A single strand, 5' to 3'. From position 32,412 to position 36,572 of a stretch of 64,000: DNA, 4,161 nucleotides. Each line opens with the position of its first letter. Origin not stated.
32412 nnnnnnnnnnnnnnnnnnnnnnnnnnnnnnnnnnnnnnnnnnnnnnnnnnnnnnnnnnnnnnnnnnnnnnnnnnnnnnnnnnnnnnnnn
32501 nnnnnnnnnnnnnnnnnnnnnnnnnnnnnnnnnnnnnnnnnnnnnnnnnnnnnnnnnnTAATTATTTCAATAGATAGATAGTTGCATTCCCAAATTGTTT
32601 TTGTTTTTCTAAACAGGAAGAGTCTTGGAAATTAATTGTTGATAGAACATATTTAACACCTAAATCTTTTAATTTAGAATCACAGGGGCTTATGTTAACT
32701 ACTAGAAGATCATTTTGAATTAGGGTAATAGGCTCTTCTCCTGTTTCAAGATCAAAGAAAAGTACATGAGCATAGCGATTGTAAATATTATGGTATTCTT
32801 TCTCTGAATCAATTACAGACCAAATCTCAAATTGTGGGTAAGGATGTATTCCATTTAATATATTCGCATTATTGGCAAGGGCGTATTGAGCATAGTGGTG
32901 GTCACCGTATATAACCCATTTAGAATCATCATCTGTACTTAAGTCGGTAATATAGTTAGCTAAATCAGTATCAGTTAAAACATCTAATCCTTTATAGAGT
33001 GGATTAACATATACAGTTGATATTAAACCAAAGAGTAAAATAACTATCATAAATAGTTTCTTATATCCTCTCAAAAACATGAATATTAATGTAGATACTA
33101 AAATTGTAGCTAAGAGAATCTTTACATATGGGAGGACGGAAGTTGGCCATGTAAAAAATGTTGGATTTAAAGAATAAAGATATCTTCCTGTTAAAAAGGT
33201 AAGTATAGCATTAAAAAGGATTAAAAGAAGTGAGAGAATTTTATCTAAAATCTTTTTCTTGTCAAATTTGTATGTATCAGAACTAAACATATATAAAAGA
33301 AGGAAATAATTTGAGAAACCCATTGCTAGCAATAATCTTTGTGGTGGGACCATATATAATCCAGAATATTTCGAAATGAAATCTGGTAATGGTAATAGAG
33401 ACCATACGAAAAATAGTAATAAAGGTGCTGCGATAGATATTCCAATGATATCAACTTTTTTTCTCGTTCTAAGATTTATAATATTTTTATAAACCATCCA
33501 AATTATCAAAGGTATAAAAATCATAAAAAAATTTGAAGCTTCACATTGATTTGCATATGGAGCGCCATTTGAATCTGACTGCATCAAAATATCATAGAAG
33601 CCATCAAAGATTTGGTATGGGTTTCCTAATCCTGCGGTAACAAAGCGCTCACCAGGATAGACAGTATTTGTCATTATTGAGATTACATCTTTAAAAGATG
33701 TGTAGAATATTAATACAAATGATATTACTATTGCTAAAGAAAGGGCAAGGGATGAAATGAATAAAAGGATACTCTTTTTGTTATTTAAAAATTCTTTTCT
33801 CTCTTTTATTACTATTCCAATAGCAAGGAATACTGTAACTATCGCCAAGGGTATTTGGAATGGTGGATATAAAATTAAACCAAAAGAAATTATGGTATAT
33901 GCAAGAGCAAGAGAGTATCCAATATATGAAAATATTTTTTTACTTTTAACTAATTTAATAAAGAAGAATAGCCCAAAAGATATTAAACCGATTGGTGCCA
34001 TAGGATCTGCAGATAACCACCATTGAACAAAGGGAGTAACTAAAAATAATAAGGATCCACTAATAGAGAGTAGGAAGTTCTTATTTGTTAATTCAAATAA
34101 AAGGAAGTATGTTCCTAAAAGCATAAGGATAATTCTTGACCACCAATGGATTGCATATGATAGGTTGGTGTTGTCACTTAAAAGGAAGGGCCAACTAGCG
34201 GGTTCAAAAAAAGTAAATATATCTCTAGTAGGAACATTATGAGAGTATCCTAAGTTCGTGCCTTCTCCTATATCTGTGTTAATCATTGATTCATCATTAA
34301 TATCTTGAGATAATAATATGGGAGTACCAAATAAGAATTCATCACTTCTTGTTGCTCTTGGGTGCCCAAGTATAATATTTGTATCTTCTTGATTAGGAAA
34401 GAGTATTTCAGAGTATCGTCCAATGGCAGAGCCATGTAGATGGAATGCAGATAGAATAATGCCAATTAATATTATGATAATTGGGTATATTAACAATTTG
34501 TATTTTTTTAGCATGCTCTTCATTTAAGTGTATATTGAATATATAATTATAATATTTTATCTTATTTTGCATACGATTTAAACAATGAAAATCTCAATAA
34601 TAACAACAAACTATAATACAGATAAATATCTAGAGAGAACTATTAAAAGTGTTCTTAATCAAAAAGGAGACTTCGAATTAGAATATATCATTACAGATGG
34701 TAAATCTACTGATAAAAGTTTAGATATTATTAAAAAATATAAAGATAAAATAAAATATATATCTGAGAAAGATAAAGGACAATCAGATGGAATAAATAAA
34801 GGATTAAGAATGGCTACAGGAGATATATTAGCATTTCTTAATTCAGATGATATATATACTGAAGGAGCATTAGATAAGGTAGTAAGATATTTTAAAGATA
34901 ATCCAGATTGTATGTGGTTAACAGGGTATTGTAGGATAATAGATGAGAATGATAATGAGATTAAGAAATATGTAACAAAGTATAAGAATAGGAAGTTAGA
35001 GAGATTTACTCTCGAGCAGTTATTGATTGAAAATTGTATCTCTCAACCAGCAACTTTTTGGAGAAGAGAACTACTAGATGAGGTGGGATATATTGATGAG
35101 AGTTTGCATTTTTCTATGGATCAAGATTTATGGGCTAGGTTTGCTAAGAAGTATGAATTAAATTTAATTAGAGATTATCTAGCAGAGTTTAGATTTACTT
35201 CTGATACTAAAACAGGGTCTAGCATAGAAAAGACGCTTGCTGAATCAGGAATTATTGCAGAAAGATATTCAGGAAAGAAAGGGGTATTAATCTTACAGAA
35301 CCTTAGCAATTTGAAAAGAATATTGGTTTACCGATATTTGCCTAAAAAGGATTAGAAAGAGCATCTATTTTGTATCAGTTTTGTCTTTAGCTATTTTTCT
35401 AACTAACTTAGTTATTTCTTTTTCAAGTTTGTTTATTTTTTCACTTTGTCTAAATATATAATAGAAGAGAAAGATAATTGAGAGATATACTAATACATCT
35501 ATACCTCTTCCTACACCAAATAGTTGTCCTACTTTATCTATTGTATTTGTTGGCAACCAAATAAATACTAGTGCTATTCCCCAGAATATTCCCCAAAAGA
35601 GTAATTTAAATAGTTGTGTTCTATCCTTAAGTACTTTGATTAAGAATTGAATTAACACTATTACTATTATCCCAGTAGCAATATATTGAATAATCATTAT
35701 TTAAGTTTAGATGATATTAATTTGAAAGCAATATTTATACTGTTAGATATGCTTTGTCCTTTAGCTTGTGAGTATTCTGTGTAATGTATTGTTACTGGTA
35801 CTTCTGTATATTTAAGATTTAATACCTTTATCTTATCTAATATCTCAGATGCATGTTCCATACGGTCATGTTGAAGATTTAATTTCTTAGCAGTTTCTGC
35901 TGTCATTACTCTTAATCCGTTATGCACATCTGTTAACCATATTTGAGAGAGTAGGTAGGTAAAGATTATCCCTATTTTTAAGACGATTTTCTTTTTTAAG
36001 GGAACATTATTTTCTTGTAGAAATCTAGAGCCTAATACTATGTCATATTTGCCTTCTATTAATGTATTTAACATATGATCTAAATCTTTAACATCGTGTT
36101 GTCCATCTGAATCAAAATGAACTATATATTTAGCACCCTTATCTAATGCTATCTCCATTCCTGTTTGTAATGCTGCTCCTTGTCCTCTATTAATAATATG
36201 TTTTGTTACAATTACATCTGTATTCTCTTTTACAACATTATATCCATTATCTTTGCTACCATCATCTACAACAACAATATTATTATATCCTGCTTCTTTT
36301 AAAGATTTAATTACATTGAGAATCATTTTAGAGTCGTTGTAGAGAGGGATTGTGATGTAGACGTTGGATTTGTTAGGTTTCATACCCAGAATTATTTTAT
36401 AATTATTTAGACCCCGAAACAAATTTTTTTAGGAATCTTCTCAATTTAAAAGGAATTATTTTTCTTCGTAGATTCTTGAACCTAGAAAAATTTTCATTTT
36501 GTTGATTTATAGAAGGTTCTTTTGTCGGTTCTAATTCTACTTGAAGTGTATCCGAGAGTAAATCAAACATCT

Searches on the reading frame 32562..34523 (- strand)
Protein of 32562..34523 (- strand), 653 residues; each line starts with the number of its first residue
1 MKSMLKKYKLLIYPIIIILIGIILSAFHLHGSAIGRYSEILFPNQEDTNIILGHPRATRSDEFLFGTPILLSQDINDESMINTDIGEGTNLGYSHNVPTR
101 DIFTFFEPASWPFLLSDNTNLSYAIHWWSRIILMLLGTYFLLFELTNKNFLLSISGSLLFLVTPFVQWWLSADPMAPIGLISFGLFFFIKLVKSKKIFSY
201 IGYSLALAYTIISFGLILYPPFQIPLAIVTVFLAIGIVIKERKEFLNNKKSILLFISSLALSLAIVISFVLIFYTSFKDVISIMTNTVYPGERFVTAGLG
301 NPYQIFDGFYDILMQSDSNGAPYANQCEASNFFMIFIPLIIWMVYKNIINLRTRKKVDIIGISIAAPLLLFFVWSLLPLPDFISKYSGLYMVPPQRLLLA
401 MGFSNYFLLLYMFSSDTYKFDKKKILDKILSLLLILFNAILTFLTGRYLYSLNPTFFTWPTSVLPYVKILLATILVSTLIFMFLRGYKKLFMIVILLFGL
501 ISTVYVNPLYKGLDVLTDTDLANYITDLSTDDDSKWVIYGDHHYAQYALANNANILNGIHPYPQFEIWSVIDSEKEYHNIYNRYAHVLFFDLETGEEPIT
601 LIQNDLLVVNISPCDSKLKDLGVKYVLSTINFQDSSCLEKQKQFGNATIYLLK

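Call 27: search_protein_families(library=pfam, proteins=[window:32562-34523:-], max_evalue=0.0001)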
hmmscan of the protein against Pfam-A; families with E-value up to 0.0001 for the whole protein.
window:32562-34523:- (653 aa): 2 families
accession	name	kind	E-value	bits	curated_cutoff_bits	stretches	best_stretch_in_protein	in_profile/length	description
PF24677.1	DUF7657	-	7.6e-89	298.7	26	1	15-414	5-400/401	Domain of unknown function (DUF7657)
PF24672.1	DUF7654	-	1.3e-29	103.2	27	1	516-650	2-139/145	Domain of unknown function (DUF7654)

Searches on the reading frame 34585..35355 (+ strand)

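Call 27: search_protein_families(library=pfam, proteins=[window:34585-35355:+], max_evalue=0.0001)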
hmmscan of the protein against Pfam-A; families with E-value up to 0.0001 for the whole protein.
window:34585-35355:+ (256 aa): 3 families
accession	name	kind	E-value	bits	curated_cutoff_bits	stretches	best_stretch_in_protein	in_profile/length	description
PF00535.33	Glycos_transf_2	-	3.4e-30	105.6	23.3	1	4-165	1-165/168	Glycosyl transferase family 2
PF10111.15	Glyco_tranf_2_2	-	2.4e-14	53.9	27.3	1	9-191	8-204/276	Glycosyltransferase like family 2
PF13641.12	Glyco_tranf_2_3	-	7.2e-14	52.8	27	1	3-186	3-194/230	Glycosyltransferase like family 2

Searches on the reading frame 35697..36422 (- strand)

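Call 27: search_protein_families(library=pfam, proteins=[window:35697-36422:-], max_evalue=0.0001)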
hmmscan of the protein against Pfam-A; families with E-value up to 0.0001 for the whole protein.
window:35697-36422:- (241 aa): 2 families
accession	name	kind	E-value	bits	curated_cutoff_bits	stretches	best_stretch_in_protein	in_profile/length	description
PF00535.33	Glycos_transf_2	-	1.3e-21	77.7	23.3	1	23-147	2-129/168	Glycosyl transferase family 2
PF13704.12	Glyco_tranf_2_4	-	1.2e-05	26.2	27.5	1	29-106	2-81/98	Glycosyl transferase family 2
